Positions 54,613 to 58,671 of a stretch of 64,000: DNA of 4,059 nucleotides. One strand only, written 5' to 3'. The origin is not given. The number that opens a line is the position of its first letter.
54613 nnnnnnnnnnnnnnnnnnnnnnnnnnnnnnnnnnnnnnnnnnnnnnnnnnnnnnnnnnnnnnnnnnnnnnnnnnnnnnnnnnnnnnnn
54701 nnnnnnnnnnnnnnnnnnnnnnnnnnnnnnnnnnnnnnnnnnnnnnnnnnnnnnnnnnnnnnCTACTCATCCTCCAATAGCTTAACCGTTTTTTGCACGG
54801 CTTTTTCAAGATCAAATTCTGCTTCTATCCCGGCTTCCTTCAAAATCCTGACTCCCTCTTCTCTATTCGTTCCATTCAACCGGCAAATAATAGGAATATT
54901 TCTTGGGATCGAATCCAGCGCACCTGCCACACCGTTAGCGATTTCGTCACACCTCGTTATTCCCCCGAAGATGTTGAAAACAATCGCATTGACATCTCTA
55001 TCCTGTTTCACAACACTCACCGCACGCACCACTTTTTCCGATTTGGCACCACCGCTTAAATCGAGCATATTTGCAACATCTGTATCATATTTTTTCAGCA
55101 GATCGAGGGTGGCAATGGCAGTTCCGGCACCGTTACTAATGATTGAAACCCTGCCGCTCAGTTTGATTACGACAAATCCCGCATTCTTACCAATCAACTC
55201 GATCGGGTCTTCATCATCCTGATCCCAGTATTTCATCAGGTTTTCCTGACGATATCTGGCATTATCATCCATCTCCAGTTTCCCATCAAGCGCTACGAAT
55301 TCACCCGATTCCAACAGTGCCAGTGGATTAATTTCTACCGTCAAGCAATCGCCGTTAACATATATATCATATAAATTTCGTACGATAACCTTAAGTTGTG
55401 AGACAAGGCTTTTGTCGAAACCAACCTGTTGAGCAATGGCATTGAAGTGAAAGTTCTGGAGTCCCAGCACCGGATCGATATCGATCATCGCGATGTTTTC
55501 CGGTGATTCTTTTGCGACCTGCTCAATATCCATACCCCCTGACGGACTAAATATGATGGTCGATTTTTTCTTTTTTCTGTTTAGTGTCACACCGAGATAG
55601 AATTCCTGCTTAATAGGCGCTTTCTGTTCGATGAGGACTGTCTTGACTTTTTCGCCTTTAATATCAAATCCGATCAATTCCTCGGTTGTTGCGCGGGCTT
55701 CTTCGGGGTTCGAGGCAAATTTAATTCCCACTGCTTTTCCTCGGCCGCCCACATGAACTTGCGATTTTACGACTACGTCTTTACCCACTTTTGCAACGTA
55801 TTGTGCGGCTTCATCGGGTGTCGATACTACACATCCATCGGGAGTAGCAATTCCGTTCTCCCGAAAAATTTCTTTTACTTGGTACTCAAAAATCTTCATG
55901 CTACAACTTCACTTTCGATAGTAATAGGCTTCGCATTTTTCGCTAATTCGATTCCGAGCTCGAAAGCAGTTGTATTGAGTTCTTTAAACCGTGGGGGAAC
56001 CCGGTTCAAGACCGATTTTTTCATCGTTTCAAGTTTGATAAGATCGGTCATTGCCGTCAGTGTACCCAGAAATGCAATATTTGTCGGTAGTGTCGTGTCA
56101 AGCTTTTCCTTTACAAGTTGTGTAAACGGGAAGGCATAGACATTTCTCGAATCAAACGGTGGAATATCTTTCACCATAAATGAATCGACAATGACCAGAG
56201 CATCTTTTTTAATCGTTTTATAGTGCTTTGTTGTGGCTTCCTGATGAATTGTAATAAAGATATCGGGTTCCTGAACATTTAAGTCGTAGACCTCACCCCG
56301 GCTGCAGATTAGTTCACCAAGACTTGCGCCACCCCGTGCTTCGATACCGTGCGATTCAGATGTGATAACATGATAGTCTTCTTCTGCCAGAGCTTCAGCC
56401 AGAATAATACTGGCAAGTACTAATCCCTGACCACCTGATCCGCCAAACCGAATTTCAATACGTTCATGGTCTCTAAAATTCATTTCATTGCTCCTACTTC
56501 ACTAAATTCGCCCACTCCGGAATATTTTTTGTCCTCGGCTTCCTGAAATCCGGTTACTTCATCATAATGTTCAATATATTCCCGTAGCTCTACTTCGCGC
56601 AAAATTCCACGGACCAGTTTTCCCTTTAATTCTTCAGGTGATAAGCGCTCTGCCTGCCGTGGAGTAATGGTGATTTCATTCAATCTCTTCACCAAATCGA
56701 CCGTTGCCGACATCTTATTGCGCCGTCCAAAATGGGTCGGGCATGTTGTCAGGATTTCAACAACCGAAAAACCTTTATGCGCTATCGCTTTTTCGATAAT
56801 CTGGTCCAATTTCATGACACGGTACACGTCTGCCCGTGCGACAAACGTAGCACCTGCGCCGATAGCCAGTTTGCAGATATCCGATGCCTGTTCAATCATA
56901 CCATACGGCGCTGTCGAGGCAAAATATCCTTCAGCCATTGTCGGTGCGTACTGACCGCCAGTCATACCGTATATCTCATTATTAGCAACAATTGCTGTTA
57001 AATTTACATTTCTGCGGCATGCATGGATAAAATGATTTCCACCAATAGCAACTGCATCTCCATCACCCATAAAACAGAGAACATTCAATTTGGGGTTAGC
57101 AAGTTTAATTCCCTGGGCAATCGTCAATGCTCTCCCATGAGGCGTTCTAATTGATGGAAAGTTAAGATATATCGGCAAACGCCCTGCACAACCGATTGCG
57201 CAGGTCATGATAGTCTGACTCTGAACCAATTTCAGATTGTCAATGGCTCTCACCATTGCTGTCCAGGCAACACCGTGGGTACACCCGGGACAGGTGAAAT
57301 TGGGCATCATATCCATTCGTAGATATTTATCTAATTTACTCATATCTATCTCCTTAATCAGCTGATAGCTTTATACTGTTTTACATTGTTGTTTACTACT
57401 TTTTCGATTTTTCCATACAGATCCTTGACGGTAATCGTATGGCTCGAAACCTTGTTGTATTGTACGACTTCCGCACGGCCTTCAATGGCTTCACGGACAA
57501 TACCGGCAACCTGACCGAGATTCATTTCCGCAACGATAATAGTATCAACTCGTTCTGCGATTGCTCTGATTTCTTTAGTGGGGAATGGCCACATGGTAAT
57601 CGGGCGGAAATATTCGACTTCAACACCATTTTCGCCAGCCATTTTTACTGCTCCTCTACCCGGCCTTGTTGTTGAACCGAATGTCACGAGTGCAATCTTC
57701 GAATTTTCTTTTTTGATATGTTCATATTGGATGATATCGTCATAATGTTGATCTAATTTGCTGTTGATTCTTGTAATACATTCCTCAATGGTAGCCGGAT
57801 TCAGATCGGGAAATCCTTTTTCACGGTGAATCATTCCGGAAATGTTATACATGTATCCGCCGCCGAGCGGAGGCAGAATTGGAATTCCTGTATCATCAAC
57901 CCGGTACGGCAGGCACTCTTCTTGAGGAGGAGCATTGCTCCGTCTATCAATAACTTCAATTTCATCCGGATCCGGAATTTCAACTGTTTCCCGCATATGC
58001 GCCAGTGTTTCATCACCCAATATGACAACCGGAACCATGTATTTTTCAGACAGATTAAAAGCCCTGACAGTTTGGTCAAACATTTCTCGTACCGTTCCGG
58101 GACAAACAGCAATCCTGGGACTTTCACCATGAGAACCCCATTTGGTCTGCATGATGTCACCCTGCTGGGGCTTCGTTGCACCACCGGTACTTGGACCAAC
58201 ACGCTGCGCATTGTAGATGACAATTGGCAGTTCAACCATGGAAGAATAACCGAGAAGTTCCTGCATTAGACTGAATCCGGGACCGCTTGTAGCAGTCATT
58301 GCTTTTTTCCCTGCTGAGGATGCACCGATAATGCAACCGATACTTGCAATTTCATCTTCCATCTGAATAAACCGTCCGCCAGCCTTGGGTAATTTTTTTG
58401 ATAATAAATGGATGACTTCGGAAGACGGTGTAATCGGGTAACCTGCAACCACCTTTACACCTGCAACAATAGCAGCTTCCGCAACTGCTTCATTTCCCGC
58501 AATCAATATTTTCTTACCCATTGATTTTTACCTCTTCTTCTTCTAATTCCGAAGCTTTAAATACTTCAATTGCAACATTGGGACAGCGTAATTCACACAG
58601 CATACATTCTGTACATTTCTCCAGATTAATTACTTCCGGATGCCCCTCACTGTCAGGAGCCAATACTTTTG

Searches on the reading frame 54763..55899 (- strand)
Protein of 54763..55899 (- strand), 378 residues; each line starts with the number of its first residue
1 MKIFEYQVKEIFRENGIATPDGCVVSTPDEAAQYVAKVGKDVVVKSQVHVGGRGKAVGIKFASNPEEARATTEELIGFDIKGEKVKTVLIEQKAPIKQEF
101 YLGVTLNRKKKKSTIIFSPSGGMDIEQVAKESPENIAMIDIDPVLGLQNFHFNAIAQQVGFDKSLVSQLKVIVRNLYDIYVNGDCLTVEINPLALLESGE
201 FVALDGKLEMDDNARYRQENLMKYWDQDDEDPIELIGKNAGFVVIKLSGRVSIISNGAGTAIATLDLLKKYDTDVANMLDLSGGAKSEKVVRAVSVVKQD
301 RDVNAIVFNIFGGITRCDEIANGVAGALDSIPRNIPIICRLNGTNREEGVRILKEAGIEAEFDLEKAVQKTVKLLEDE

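Call 51: search_protein_families(library=pfam, proteins=[window:54763-55899:-], max_evalue=0.001)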
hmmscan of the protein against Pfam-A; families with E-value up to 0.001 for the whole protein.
window:54763-55899:- (378 aa): 6 families
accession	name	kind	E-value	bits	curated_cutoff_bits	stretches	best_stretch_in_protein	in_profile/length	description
PF08442.15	ATP-grasp_2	-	4e-62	209.9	29.5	1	2-194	1-201/202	ATP-grasp domain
PF00549.24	Ligase_CoA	-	1.3e-19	71.1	24.5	1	254-362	1-116/128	CoA-ligase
PF24948.1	Citrate_synth_N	-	1.7e-15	57.5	83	1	33-218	47-228/232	ATP-citrate synthase ATP-grasp domain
PF13549.11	ATP-grasp_5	-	1.6e-07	31.3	27.6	1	5-208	12-219/221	ATP-grasp domain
PF01071.24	GARS_A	-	3.7e-06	27.3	27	1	8-93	6-88/194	Phosphoribosylglycinamide synthetase, ATP-grasp (A) domain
PF02222.28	ATP-grasp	-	2.3e-05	24.6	27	1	12-132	3-112/179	ATP-grasp domain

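Call 54: find_homologous_proteins(query=window:54763-55899:-, max_evalue=1e-50)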
Query window:54763-55899:- (378 aa): 7889 proteins with E <= 1e-50 among 8000 candidates; the best 120 are listed.
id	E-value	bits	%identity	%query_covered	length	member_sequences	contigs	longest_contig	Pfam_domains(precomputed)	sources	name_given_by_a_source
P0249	8.6e-242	819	100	100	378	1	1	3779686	PF00549.25,PF08442.16,PF13549.12,PF24948.2,PF02222.28,PF01071.25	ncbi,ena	-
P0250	1.4e-183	628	76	100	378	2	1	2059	PF00549.25,PF08442.16,PF13549.12,PF24948.2,PF01071.25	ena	-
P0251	2.7e-183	627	76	100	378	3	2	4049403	PF00549.25,PF08442.16,PF13549.12,PF24948.2,PF01071.25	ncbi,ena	-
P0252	8.3e-150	517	61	99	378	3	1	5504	PF00549.25,PF08442.16,PF13549.12,PF24948.2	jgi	-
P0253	3.3e-149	515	61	99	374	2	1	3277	PF00549.25,PF08442.16,PF13549.12,PF24948.2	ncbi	-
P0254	3.5e-149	515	60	99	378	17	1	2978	PF00549.25,PF08442.16,PF13549.12,PF24948.2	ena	-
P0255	4.1e-148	511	64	99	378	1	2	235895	PF00549.25,PF08442.16,PF13549.12,PF02786.23,PF24948.2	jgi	jgi:succinyl-CoA synthetase beta subunit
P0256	3.4e-145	501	60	98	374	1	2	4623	PF00549.25,PF08442.16,PF13549.12,PF24948.2,PF01071.25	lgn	-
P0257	2.1e-142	492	61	99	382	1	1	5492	PF00549.25,PF08442.16,PF13549.12,PF24948.2,PF01071.25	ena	-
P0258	9.4e-142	490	62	98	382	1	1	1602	PF00549.25,PF08442.16,PF13549.12,PF24948.2,PF01071.25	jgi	-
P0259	9.8e-142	490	62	98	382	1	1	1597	PF00549.25,PF08442.16,PF13549.12,PF24948.2,PF01071.25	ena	-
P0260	1.7e-141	489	61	99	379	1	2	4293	PF00549.25,PF08442.16,PF13549.12,PF24948.2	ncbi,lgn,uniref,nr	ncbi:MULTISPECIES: ADP-forming succinate--CoA ligase subunit beta [unclassified Halanaerobium]|unire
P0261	2.4e-141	489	61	99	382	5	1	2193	PF00549.25,PF08442.16,PF13549.12,PF24948.2,PF01071.25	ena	-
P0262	2.7e-141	489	62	98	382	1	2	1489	PF00549.25,PF08442.16,PF13549.12,PF24948.2,PF01071.25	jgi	-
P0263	2.9e-141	488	62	98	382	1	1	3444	PF00549.25,PF08442.16,PF13549.12,PF24948.2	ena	-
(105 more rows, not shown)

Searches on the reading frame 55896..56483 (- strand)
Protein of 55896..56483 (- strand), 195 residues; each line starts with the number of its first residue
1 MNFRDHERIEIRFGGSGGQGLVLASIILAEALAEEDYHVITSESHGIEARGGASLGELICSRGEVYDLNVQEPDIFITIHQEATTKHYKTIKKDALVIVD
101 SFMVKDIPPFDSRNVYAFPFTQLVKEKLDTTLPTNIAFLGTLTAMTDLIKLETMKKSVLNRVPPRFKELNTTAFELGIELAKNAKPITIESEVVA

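Call 51: search_protein_families(library=pfam, proteins=[window:55896-56483:-], max_evalue=0.001)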
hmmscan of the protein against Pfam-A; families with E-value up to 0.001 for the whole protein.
window:55896-56483:- (195 aa): 1 family
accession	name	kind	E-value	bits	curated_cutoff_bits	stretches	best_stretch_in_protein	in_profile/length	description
PF01558.24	POR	-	9.3e-30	104.5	27.4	1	17-179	1-173/173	Pyruvate ferredoxin/flavodoxin oxidoreductase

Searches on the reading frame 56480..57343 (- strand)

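Call 51: search_protein_families(library=pfam, proteins=[window:56480-57343:-], max_evalue=0.001)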
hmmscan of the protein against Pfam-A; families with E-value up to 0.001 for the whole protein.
window:56480-57343:- (287 aa): 1 family
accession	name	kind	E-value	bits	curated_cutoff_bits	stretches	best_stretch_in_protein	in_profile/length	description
PF02775.26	TPP_enzyme_C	-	1.5e-31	109.7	21.9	1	59-197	21-151/151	Thiamine pyrophosphate enzyme, C-terminal TPP binding domain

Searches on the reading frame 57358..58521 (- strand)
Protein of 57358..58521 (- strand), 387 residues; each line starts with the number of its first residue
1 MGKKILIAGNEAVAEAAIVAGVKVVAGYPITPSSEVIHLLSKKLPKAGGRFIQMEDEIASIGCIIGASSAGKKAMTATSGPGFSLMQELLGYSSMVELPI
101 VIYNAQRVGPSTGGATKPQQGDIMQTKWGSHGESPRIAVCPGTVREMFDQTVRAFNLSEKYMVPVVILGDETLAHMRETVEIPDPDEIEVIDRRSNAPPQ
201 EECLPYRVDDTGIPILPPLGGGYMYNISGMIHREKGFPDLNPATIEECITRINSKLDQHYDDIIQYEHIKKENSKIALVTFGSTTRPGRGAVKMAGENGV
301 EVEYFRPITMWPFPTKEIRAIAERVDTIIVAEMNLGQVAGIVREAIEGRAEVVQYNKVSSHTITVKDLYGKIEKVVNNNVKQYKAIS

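Call 51: search_protein_families(library=pfam, proteins=[window:57358-58521:-], max_evalue=0.001)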
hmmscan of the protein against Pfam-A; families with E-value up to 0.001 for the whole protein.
window:57358-58521:- (387 aa): 3 families
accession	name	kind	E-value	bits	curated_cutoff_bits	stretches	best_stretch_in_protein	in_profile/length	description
PF01855.24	POR_N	-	5.2e-65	219.9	27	1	15-242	1-222/231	Pyruvate flavodoxin/ferredoxin oxidoreductase, thiamine diP-bdg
PF17147.9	PFOR_II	-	8.4e-15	55.4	27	1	275-367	2-101/102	Pyruvate:ferredoxin oxidoreductase core domain II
PF02780.25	Transketolase_C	-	2.7e-06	27.8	25.9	1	268-368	4-104/124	Transketolase, C-terminal domain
